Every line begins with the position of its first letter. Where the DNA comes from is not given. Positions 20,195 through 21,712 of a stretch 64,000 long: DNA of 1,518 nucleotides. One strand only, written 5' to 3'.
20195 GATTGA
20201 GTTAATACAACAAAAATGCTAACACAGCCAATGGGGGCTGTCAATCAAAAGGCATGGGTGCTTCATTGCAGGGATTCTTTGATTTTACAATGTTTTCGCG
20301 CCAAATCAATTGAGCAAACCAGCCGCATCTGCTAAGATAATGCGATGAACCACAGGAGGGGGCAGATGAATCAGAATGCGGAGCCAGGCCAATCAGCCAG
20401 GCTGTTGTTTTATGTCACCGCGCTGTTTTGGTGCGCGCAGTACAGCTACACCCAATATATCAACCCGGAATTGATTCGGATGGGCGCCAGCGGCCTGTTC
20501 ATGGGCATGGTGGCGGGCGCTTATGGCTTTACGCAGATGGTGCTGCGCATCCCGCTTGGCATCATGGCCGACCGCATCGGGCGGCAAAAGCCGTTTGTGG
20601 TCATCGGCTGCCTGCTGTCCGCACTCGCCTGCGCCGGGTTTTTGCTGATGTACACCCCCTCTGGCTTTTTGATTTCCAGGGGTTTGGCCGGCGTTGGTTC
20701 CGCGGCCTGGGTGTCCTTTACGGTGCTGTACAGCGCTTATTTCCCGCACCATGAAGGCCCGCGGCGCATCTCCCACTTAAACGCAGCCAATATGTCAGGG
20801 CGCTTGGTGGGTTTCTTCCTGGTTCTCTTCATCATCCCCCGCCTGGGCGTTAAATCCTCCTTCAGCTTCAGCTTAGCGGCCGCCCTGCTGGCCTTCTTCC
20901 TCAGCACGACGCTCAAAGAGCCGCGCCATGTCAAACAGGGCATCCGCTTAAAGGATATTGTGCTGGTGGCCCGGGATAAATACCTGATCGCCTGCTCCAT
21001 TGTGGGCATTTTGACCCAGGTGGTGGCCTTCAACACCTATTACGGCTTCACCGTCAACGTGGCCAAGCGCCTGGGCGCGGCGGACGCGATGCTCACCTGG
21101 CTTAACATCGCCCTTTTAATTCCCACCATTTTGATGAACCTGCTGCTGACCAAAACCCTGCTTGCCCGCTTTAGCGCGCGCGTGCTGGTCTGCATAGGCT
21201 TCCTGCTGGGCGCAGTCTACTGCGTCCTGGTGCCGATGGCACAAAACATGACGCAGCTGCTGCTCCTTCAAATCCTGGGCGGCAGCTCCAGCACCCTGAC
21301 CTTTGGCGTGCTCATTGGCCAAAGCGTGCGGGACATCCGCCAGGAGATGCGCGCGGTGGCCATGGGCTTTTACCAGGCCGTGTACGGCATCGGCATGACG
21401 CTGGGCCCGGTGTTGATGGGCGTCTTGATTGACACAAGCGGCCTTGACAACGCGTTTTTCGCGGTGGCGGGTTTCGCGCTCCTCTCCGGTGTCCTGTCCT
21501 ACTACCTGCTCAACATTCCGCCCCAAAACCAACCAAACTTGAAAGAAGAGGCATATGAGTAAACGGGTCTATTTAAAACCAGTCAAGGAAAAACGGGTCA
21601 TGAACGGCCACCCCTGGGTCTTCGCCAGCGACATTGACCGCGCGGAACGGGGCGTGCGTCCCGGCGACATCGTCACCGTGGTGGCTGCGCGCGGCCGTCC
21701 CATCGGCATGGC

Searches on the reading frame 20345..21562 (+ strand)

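Call 71: search_protein_families(library=pfam, proteins=[window:20345-21562:+], max_evalue=0.00001)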
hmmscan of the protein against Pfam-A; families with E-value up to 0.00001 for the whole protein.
window:20345-21562:+ (405 aa): 5 families
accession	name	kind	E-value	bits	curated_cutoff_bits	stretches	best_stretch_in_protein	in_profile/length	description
PF07690.21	MFS_1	-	3.9e-39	135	33.4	2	45-228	26-222/347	Major Facilitator Superfamily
PF12832.13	MFS_1_like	-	1.5e-12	47.7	25.2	1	53-372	36-372/373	MFS_1 like family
PF06779.20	MFS_4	-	7.6e-07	29.2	26.3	1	76-383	54-361/364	Uncharacterised MFS-type transporter YbfB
PF11700.14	ATG22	-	3.7e-06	26.4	24.1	1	57-134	77-153/482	Vacuole effluxer Atg22 like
PF05977.19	MFS_3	-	6.1e-06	25.4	27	0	267-399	272-403/524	Transmembrane secretion effector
